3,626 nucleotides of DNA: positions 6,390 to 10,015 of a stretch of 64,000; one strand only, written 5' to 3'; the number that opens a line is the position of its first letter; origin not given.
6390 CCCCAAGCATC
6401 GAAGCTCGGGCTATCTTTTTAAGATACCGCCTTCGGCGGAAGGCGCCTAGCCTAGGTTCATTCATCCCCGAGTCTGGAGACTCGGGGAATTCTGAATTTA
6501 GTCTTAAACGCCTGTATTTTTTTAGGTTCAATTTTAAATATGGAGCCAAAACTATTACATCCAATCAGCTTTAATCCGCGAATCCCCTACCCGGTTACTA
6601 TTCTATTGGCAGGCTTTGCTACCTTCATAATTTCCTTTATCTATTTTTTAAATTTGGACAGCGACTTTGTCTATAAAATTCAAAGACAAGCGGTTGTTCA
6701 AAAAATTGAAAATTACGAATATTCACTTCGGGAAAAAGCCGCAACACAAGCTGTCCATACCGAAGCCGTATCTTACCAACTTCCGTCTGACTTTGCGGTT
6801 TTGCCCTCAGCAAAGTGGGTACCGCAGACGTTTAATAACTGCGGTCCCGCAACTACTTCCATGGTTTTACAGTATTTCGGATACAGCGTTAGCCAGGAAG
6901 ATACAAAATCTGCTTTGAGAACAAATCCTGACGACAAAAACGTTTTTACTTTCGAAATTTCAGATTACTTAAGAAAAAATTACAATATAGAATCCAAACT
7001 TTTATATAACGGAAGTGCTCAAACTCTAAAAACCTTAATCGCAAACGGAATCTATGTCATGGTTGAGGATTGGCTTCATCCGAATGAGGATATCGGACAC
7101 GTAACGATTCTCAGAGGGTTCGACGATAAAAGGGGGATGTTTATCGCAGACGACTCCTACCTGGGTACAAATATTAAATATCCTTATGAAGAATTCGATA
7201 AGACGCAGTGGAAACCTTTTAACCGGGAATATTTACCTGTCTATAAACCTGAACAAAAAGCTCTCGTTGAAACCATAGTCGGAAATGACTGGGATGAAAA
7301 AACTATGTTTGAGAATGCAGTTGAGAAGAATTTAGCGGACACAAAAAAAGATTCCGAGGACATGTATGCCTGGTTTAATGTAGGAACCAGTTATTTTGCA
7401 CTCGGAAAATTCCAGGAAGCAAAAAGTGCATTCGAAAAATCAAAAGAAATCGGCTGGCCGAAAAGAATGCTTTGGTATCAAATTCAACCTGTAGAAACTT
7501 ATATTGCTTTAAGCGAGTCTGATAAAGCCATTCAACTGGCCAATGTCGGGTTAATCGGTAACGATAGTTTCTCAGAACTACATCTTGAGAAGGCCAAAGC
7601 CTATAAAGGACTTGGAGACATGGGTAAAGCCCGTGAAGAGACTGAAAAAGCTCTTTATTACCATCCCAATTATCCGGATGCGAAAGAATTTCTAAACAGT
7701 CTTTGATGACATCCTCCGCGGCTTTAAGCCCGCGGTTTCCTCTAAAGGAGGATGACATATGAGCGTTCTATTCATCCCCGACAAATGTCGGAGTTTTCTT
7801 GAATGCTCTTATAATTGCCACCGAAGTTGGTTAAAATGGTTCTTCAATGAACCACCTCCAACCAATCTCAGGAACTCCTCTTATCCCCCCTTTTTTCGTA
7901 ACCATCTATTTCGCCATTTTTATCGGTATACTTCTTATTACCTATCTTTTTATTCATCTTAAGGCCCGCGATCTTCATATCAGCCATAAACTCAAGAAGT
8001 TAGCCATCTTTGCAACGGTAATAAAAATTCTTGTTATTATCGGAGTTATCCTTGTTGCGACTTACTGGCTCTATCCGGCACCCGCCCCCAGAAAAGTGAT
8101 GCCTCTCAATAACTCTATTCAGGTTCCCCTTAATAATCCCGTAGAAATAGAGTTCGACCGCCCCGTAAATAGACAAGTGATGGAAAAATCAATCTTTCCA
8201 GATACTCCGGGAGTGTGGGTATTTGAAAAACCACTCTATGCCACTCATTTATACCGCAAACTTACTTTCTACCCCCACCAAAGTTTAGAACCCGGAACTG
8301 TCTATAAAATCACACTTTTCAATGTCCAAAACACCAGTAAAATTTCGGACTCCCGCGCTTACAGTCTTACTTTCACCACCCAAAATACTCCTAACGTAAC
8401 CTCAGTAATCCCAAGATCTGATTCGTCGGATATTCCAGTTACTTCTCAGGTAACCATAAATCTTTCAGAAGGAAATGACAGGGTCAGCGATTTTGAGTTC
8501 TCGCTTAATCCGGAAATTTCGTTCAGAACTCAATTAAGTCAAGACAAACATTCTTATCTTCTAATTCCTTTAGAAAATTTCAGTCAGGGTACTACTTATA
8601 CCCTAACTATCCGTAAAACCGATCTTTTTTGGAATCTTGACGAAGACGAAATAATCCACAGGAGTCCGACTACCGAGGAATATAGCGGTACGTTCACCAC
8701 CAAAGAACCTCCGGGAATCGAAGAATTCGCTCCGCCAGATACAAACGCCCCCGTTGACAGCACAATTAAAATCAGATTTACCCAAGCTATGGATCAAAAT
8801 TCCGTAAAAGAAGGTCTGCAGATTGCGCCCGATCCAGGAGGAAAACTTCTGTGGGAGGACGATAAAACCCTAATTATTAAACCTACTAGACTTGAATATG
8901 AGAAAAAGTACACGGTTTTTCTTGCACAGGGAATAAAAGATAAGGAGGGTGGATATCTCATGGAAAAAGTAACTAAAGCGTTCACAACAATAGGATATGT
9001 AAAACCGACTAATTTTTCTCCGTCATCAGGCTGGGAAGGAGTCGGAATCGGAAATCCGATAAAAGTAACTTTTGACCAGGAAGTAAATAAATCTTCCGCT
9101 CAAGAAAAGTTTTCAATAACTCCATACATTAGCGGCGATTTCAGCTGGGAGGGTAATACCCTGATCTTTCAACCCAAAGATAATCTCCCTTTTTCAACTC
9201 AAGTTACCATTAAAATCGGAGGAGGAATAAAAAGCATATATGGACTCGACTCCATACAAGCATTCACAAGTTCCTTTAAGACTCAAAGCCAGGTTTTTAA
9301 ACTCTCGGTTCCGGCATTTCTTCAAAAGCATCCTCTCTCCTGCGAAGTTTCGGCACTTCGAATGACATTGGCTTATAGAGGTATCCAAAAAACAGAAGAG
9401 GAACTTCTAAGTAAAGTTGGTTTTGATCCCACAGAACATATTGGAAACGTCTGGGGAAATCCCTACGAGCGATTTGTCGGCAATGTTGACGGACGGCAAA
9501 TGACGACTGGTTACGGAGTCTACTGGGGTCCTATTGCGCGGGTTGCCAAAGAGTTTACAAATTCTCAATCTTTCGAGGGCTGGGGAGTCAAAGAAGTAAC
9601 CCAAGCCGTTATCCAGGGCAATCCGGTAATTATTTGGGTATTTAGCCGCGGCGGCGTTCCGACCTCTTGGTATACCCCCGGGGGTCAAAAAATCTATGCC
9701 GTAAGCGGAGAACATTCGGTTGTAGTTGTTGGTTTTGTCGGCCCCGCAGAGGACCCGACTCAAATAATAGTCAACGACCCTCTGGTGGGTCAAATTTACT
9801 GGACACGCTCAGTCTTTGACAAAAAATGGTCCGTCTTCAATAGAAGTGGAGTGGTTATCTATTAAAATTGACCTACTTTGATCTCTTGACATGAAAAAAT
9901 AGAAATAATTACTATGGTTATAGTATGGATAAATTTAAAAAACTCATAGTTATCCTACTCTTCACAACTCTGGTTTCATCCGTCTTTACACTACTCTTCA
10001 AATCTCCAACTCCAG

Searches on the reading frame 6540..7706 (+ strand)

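Call 46: search_protein_families(library=pfam, proteins=[window:6540-7706:+], max_evalue=0.001)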
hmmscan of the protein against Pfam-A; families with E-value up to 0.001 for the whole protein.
window:6540-7706:+ (388 aa): 7 families
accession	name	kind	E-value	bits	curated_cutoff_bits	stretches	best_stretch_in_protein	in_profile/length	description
PF13529.12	Peptidase_C39_2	-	1.3e-12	48.9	24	1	92-207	7-143/143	Peptidase_C39 like family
PF07719.23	TPR_2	-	4.1e-10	39.4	27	1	276-303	2-29/34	Tetratricopeptide repeat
PF13181.12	TPR_8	-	6e-08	32.7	25.7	1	277-304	3-30/34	Tetratricopeptide repeat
PF00515.34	TPR_1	-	1e-07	31.9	27.8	1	276-303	2-29/34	Tetratricopeptide repeat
PF13174.12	TPR_6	-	4.4e-05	24.3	26.3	0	276-300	1-25/33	Tetratricopeptide repeat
PF13424.12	TPR_12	-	0.0003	21.3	30.1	0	277-305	5-33/77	Tetratricopeptide repeat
PF03412.21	Peptidase_C39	-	0.00042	20.6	22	1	99-221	11-119/133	Peptidase C39 family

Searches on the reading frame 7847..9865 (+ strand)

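Call 46: search_protein_families(library=pfam, proteins=[window:7847-9865:+], max_evalue=0.001)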
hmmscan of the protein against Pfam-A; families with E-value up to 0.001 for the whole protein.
window:7847-9865:+ (672 aa): 3 families
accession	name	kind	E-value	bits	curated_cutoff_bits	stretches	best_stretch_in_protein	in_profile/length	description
PF13205.12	Big_5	-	9.1e-43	145.7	23.6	4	287-381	3-105/105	Bacterial Ig-like domain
PF13529.12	Peptidase_C39_2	-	1.5e-20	74.7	24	1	486-645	1-142/143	Peptidase_C39 like family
PF17964.7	Big_10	-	2.7e-12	47.7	22.9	1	338-457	38-158/164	Bacterial Ig domain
